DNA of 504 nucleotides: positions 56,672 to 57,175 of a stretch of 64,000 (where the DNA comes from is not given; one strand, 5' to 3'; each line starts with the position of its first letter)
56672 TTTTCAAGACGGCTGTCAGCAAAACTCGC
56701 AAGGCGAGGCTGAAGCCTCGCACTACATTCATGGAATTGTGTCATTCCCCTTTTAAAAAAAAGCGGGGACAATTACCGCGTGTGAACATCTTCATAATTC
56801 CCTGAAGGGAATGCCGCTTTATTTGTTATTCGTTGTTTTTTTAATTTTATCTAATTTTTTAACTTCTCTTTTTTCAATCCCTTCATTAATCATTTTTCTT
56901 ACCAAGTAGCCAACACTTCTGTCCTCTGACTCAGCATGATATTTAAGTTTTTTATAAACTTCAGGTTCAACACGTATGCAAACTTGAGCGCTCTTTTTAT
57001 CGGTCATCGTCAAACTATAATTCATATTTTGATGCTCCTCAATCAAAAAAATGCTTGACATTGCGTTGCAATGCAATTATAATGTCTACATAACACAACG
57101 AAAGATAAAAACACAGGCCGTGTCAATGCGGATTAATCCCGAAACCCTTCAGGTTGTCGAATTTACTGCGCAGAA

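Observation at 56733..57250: AT-rich (~30-35% GC) island with a CopG-like RHH gene and a perfect divergent sigma70 promoter between yebC and a sigma54 regulator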

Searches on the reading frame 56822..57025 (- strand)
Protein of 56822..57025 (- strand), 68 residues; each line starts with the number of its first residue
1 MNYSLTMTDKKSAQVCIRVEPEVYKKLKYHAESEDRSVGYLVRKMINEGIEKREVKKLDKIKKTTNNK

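Call 5: search_protein_families(library=pfam, proteins=[window:56822-57025:-], max_evalue=1)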
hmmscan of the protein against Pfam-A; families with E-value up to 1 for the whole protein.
seq(68 aa): 6 families
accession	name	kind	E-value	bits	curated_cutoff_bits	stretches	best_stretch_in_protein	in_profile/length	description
PF01402.27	RHH_1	-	9.7e-05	22.6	20.5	1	17-52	4-39/39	Ribbon-helix-helix protein, copG family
PF07878.17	RHH_5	-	0.00012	22.1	26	1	22-54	11-43/43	CopG-like RHH_1 or ribbon-helix-helix domain, RHH_5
PF21983.2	NikA-like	-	0.0029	18.1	27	1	10-56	2-49/72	Mobilization protein NikA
PF13467.12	RHH_4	-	0.03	14.8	25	1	16-51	14-49/67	Ribbon-helix-helix domain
PF23302.1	HTH_DNAJC9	-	0.082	13.6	27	1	42-68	40-66/69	DNAJC9 HTH domain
PF05534.18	HicB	-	0.11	12.8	21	1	16-44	21-49/51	HicB family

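Call 8: find_encoding_contigs(protein=window:56822-57025:-, flank=6000, max_places=10)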
Protein seq(68 aa) (68 aa): no gene with exactly this product is on record in the collection.
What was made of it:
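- Tried and rejected: Exact-protein look-up of RHH1: not on record (call 8).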

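Call 11: find_homologous_proteins(query=window:56822-57025:-, max_evalue=0.01)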
Query seq(68 aa) (68 aa): 2 proteins with E <= 0.01 among 2 candidates.
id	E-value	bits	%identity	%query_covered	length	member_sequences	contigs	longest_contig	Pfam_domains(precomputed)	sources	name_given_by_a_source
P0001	2.2e-32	127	91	100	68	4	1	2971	PF01402.28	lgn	-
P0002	3.3e-28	113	92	91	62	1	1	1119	-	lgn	-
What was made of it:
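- Tried and rejected: Word-index search: two near-identical Logan contigs only (call 11).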

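Call 12: search_protein_families(library=ncbifam, proteins=[window:56822-57025:-], max_evalue=1)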
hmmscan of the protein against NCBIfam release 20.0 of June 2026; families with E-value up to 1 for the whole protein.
seq(68 aa): 2 families
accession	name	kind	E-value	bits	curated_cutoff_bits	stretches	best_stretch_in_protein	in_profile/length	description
NF048017.1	antitoxin_RelB_like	equivalog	6.8e-05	23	50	1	18-54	1-37/70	type II toxin-antitoxin system RelB family antitoxin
NF046040.1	RelB_antitoxin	equivalog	0.015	15.6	50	1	17-51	3-37/69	type II toxin-antitoxin system RelB family antitoxin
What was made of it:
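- On Type II toxin-antitoxin system (RHH antitoxin: RelB/ParD/CopG-type): NF048017 scores 23 bits and NF046040 scores 15.6 bits, against cut-offs of 50 (call 12).
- There are weak hits to the NCBIfam RelB-family antitoxin models (E = 6.8e-5, 23 bits) and to Pfam HicB (E = 0.11) (calls 5, 12). The NCBIfam scores are far below the 50-bit cut-offs (call 12).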

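Call 13: search_protein_families(library=phrogs, proteins=[window:56822-57025:-], max_evalue=1)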
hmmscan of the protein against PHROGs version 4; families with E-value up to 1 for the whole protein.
seq(68 aa): 11 families
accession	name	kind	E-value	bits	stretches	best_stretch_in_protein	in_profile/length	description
phrog_3431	-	transcription regulation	1.2e-05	26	1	12-54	18-60/67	Arc-like repressor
phrog_3180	-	transcription regulation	2.3e-05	25.3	1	14-55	7-48/50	Arc-like repressor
phrog_228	-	transcription regulation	0.00023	22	1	7-60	5-58/251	Arc-like repressor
phrog_11622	-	transcription regulation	0.00046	21.3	1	16-51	2-37/100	transcriptional regulator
phrog_582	-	transcription regulation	0.00063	21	1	6-58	51-103/105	Arc-like repressor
phrog_9151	-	moron, auxiliary metabolic gene and host takeover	0.0018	19.5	1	12-54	71-113/119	HicB-like antitoxin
phrog_876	-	transcription regulation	0.0037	17.8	1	8-58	63-113/239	transcriptional repressor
phrog_795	-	other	0.0048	18.2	1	5-54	10-59/116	partition protein ATPase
phrog_9615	-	unknown function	0.005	17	1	7-67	136-195/349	-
phrog_6024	-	unknown function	0.019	16.5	1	7-48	33-74/80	-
phrog_30210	-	unknown function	0.32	11.8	1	37-66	84-113/135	-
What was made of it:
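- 56819..57025 (-): RHH1: an intact 68-aa ribbon-helix-helix repressor gene (CI/Mnt-like maintenance repressor of the relic switch). The stop codon is included. Pfam RHH_1 scores above the gathering cut-off, and PHROG gives Arc-like repressor (calls 5, 13).
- On Ribbon-helix-helix (RHH_1 / CopG-Arc-MetJ) superfamily: PHROG Arc-like families give E = 1.2e-5 and 2.3e-5 (call 13).
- There are weak hits to NikA-like (E = 0.003) and to a PHROG 'partition protein' (E = 0.005) (calls 5, 13).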

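Call 14: search_protein_families(library=padloc, proteins=[window:56822-57025:-], max_evalue=1)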
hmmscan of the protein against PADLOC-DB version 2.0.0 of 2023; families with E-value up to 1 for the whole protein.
seq(68 aa): 0 families
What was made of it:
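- On Type II toxin-antitoxin system (RHH antitoxin: RelB/ParD/CopG-type): PADLOC gives no hits (call 14).
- PADLOC gives no hit (call 14).
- Tried and rejected: (4) PADLOC defence models: none (call 14).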

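Call 15: find_encoding_contigs(protein=P0001, flank=10000, max_places=10)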
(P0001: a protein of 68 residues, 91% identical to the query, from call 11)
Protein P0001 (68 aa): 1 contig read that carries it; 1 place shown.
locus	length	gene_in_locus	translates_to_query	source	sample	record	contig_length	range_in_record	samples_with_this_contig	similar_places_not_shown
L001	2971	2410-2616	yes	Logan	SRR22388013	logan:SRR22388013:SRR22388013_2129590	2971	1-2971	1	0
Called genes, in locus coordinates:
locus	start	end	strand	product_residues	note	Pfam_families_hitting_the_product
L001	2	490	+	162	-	?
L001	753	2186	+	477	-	PF00072:Response_reg, PF00158:Sigma54_activat, PF14532:Sigma54_activ_2, PF07728:AAA_5 (weak), PF25601:AAA_lid_14, PF02954:HTH_8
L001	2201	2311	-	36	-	-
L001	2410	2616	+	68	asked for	PF01402:RHH_1 (weak)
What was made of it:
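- A gene caller called it in L001 (call 15).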

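Call 16: find_encoding_contigs(protein=P0002, flank=10000, max_places=10)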
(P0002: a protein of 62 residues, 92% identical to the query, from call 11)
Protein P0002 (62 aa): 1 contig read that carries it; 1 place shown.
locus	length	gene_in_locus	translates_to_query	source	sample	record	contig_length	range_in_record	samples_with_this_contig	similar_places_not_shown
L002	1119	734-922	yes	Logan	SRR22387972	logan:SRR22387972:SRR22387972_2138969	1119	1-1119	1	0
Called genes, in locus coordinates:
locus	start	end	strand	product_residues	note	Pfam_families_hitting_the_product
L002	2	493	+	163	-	?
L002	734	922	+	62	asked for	-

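Call 23: search_dna_similar(query=window:56822-57025:-, collection=phages, mode=protein, max_evalue=1)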
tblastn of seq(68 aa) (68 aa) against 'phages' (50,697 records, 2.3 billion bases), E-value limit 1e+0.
Records with a match: 5; places in all: 5; records where one place covers at least 80% of the query: 0.
Best place of each record, by identity: <60% 5.
By first word of the organism name: Rhizobium 2; Ralstonia 2; Rhodococcus 1.
By host as written in the record: Ralstonia solanacearum 2; Rhizobium phaseoli Y3_1 1; Rhizobium phaseoli Y3_56 1; Rhodococcus erythropolis NRRL B-1574 1.
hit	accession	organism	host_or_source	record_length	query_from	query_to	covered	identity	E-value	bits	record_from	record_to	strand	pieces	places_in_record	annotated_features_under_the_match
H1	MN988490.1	Rhizobium phage RHph_Y3_1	Rhizobium phaseoli Y3_1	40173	11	53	63%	39.5%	5e-2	36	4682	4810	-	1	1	Arc transcriptional repressor protein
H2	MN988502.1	Rhizobium phage RHph_Y3_56_1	Rhizobium phaseoli Y3_56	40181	11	53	63%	39.5%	5e-2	36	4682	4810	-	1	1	Arc transcriptional repressor protein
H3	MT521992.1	Rhodococcus phage NiceHouse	Rhodococcus erythropolis NRRL B-1574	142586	15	53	57%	38.5%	3e-1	34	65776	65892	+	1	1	90: DnaE-like DNA polymerase III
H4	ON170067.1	Ralstonia phage YO027_3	Ralstonia solanacearum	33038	13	56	65%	31.8%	8e-1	32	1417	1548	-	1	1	record has no annotation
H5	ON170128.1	Ralstonia phage YO074_4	Ralstonia solanacearum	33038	13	56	65%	31.8%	8e-1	32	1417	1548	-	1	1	record has no annotation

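Call 24: search_dna_similar(query=window:56822-57025:-, collection=plasmids, mode=protein, max_evalue=1)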
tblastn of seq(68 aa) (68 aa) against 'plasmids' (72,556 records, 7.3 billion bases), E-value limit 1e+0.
Records with a match: 7; places in all: 7; records where one place covers at least 80% of the query: 1.
Best place of each record, by identity: <60% 7.
By first word of the organism name: Paraburkholderia 3; Anabaena 1; Bernardetia 1; Clostridium 1; [Synechococcus] 1.
By predicted mobility (MOB-suite, as given by PLSDB): non-mobilizable 7.
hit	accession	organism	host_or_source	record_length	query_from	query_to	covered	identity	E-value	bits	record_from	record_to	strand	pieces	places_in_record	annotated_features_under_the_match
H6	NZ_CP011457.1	Anabaena sp. WA102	Mixed culture,Anderson Lake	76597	3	57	81%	34.5%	5e-1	34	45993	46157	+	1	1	hypothetical protein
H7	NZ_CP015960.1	Paraburkholderia caribensis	Mimosa,single cell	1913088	9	54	68%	32.6%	4e-1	35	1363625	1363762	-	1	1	none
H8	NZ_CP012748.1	Paraburkholderia caribensis MBA4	soil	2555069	9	54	68%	32.6%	5e-1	34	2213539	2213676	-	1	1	none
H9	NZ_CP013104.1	Paraburkholderia caribensis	-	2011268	9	54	68%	32.6%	5e-1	34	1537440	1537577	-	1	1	none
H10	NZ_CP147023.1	Bernardetia sp. ABR2-2B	grean alga,grean algae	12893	15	52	56%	39.5%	9e-1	34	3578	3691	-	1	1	hypothetical protein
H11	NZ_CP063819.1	Clostridium botulinum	Mink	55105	7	46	59%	37.5%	9e-2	36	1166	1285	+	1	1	ribbon-helix-helix protein, CopG family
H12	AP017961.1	[Synechococcus] sp. NIES-970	-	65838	15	53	57%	35.9%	6e-1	34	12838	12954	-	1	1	hypothetical protein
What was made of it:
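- PLSDB tblastn gives only insignificant hits (E at least 0.09, call 24).
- Tried and rejected: tblastn against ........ phages and PLSDB plasmids: only insignificant RHH hits (calls 23, 24).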

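Call 33: find_related_loci(query=window:56822-57025:-, collection=metagenome_contigs, flank=5000)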
Query seq(68 aa) (68 aa) in metagenome_contigs; peptide patterns used: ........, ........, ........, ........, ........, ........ (x = any residue, [..] = any of these).
600 stretches matched a pattern, but none encodes a relative of the query by tblastn (E <= 1e-3).
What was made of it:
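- Tried and rejected: JGI metagenome scan with the single protein: nothing (call 33).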

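Call 34: find_related_loci(query=window:56822-57025:-, collection=viral_contigs, flank=5000)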
Query seq(68 aa) (68 aa) in viral_contigs; peptide patterns used: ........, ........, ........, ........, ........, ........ (x = any residue, [..] = any of these).
71 stretches matched a pattern, but none encodes a relative of the query by tblastn (E <= 1e-3).

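Call 41: search_protein_representatives(protein=window:56822-57025:-)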
Query: 68 residues. Proteins with E-value up to 0.001 (for the whole library): 14; up to 1e-10: 2; up to 1e-30: 0. The best 14 are listed.
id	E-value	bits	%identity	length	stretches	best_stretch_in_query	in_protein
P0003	1.2e-13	66.1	61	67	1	1-54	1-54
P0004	2.2e-13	65.3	65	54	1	7-58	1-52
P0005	5.1e-10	54.8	46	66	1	1-61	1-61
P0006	9.8e-08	47.6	46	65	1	2-58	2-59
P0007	5.3e-05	39.1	52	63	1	10-55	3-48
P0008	1.0e-04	38.2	41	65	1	5-65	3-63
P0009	1.0e-04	38.1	27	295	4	8-48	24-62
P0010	2.2e-04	37.1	28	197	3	9-52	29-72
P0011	2.3e-04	37.0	47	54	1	8-52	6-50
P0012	4.7e-04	36.1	38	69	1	4-59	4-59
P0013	6.4e-04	35.6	44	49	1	10-52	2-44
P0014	7.1e-04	35.5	42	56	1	7-59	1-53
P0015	7.1e-04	35.5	51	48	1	10-48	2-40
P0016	8.5e-04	35.3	49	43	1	19-57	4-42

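Call 44: find_homologous_proteins(query=A2, max_evalue=0.001)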
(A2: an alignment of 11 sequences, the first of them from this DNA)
Query A2 (11 sequences) (68 aa, profile of the alignment): 16 proteins with E <= 0.001 among 574 candidates.
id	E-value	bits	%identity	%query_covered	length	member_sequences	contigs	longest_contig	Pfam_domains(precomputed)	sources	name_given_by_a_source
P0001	9.0e-29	117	91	100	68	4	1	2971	PF01402.28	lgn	-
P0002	2.4e-27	112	92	91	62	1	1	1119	-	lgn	-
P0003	4.9e-25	105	62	78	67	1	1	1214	-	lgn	-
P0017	1.6e-23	100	63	71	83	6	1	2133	PF01402.28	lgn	-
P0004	1.6e-23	100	67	75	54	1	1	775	PF01402.28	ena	-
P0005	4.7e-22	95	49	84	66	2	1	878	-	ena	-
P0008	1.2e-21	94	41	93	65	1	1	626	-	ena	-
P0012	4.2e-21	92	40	81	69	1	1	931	PF07878.18,PF01402.28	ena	-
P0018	1.3e-20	91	59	72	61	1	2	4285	-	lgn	-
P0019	1.9e-20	90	59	93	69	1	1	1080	-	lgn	-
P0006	1.0e-19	88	48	81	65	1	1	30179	PF01402.28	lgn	-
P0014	1.3e-17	81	43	79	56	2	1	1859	-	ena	-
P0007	1.9e-17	81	52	68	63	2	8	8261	PF01402.28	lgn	-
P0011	8.7e-16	75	49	63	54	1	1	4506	PF01402.28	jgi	jgi:predicted transcriptional regulator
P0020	1.8e-5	42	39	56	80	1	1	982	-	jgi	-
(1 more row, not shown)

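Call 45: find_encoding_contigs(protein=P0006, flank=5000, max_places=3)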
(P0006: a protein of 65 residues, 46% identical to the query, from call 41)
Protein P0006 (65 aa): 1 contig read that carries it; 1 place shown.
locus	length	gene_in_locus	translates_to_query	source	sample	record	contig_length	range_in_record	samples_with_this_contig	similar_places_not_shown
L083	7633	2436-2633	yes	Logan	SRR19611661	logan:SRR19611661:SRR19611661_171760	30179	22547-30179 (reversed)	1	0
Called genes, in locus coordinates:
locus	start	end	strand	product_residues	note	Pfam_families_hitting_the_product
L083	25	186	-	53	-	-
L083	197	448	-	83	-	-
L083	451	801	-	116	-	-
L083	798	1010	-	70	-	-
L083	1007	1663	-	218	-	-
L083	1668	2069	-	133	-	-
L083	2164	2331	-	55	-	PF01402:RHH_1 (weak), PF07878:RHH_5 (weak)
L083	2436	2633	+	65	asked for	PF01402:RHH_1 (faint)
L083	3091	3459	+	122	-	-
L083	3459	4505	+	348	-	PF24624:Int_N (faint), PF02899:Phage_int_SAM_1 (weak), PF00589:Phage_integrase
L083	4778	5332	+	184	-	PF00132:Hexapep, PF14602:Hexapep_2 (weak)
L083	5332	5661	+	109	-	PF00226:DnaJ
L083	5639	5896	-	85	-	-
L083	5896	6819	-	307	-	-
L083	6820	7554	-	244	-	-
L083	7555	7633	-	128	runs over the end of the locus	-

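Call 46: find_encoding_contigs(protein=P0018, flank=5000, max_places=3)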
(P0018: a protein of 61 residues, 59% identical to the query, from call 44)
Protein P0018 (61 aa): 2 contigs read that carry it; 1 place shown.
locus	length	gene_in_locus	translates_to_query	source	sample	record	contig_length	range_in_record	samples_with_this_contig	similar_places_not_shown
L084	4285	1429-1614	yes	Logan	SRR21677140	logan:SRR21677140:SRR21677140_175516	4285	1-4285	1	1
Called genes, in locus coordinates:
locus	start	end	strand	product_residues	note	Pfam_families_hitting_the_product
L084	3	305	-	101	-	?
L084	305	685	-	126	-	-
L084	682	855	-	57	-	-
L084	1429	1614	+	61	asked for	-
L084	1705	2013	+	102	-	-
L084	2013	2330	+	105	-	PF00226:DnaJ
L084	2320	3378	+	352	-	PF24624:Int_N, PF00589:Phage_integrase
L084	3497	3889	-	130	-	-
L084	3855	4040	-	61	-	-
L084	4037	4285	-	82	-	?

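Call 47: find_encoding_contigs(protein=P0017, flank=5000, max_places=3)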
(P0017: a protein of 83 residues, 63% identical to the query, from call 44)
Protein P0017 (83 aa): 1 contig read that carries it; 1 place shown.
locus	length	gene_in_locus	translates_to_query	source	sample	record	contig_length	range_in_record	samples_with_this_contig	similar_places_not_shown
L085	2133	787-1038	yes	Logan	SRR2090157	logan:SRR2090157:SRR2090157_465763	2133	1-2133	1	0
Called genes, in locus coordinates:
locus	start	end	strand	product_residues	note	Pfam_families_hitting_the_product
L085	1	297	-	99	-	?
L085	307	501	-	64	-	-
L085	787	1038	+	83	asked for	PF01402:RHH_1 (weak)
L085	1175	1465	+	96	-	-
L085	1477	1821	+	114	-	-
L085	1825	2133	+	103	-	?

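Call 48: find_encoding_contigs(protein=P0003, flank=5000, max_places=3)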
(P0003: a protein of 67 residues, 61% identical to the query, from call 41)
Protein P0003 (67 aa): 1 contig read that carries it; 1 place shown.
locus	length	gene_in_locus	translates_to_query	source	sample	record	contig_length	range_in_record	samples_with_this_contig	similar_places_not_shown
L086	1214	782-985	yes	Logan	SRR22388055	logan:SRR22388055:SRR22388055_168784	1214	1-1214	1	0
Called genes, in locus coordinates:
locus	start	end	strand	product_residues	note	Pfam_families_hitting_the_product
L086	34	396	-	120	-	-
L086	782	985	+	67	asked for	-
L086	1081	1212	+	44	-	?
